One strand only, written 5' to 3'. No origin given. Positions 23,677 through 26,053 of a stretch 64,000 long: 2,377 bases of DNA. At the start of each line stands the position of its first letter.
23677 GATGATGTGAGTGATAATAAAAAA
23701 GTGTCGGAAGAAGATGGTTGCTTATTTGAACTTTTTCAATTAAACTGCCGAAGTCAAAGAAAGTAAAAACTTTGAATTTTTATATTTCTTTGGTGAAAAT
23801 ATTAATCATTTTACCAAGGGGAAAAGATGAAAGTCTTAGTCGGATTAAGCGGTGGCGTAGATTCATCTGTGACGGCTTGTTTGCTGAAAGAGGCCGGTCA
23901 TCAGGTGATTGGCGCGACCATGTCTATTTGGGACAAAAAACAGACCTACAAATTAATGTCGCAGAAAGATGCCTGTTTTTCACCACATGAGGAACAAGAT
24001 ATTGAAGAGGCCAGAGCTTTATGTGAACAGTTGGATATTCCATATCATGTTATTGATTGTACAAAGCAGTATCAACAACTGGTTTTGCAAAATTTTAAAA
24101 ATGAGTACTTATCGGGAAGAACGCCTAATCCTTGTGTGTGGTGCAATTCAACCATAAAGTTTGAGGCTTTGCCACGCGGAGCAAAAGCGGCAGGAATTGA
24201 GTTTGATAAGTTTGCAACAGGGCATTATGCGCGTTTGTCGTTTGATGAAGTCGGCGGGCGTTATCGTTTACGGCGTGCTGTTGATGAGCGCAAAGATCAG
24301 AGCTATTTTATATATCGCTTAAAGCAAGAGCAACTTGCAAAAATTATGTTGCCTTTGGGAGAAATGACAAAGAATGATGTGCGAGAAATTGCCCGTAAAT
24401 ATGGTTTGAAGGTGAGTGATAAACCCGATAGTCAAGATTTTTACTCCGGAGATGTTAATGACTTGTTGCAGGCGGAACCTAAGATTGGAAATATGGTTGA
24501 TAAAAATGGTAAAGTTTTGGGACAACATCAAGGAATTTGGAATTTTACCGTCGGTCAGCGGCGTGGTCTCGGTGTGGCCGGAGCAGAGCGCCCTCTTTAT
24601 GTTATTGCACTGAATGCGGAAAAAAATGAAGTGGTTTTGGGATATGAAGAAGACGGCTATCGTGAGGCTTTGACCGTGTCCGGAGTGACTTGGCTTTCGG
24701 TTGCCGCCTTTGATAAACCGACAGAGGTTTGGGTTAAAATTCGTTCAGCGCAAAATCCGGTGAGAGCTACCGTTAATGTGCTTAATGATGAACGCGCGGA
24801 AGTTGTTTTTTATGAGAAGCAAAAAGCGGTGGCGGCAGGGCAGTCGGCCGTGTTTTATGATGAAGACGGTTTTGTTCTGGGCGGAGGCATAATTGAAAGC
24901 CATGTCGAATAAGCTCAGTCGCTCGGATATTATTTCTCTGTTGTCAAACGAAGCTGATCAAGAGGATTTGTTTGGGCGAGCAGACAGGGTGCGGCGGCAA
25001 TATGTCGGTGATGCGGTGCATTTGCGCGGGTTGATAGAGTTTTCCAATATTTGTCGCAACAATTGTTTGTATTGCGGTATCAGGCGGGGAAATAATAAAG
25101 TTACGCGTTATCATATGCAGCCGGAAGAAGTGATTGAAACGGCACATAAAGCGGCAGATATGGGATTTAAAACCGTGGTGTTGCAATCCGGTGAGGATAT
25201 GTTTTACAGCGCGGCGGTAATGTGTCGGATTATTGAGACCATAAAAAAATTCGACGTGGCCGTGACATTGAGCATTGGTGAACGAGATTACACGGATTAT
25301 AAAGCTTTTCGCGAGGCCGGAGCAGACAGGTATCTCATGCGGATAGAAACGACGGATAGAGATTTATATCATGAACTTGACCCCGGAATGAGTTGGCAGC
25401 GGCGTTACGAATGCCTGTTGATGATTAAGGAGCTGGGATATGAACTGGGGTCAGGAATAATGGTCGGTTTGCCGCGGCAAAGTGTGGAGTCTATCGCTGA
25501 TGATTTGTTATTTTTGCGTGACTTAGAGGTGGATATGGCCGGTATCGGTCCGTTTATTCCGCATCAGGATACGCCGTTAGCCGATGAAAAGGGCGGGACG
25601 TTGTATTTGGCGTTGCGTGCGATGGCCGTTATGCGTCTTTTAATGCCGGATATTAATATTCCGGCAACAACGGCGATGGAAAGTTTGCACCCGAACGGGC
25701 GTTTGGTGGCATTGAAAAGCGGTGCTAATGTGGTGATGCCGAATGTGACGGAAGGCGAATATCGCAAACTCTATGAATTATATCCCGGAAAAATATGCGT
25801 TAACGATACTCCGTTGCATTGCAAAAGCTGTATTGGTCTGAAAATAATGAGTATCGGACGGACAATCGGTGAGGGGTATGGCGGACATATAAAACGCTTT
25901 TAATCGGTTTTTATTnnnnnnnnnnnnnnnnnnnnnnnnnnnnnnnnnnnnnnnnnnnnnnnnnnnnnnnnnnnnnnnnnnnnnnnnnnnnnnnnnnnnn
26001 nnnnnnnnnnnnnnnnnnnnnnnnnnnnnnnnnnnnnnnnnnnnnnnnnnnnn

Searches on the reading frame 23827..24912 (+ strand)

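Call 62: search_protein_families(library=pfam, proteins=[window:23827-24912:+], max_evalue=0.00001)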
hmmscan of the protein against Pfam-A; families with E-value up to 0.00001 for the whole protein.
window:23827-24912:+ (361 aa): 4 families
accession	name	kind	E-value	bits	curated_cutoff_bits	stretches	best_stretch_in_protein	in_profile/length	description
PF03054.22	tRNA_Me_trans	-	5.3e-69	232.4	20.6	1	1-204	1-196/202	tRNA methyl transferase HUP domain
PF20258.4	tRNA_Me_trans_C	-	8.1e-19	68.2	20.6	1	280-356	2-77/77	Aminomethyltransferase beta-barrel domain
PF20259.3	tRNA_Me_trans_M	-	1.8e-18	66.3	27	1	218-272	10-65/66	tRNA methyl transferase PRC-barrel domain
PF02540.23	NAD_synthase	-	2.9e-10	40.1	21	1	2-91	20-93/242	NAD synthase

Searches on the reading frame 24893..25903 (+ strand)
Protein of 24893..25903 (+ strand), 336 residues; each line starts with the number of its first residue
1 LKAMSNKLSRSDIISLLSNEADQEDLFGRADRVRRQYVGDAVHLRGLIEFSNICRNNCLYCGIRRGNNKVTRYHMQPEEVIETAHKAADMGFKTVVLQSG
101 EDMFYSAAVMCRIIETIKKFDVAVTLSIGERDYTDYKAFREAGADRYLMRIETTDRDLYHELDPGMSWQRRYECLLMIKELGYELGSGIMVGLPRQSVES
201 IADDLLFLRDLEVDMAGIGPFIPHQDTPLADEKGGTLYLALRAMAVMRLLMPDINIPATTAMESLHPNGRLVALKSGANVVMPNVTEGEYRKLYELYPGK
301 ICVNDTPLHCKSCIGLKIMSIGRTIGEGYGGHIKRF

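Call 62: search_protein_families(library=pfam, proteins=[window:24893-25903:+], max_evalue=0.00001)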
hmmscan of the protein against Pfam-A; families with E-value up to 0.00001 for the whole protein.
window:24893-25903:+ (336 aa): 1 family
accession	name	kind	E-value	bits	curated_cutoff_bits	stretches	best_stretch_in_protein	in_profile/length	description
PF04055.27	Radical_SAM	-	1.1e-22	81.4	29.5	1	48-207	1-165/166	Radical SAM superfamily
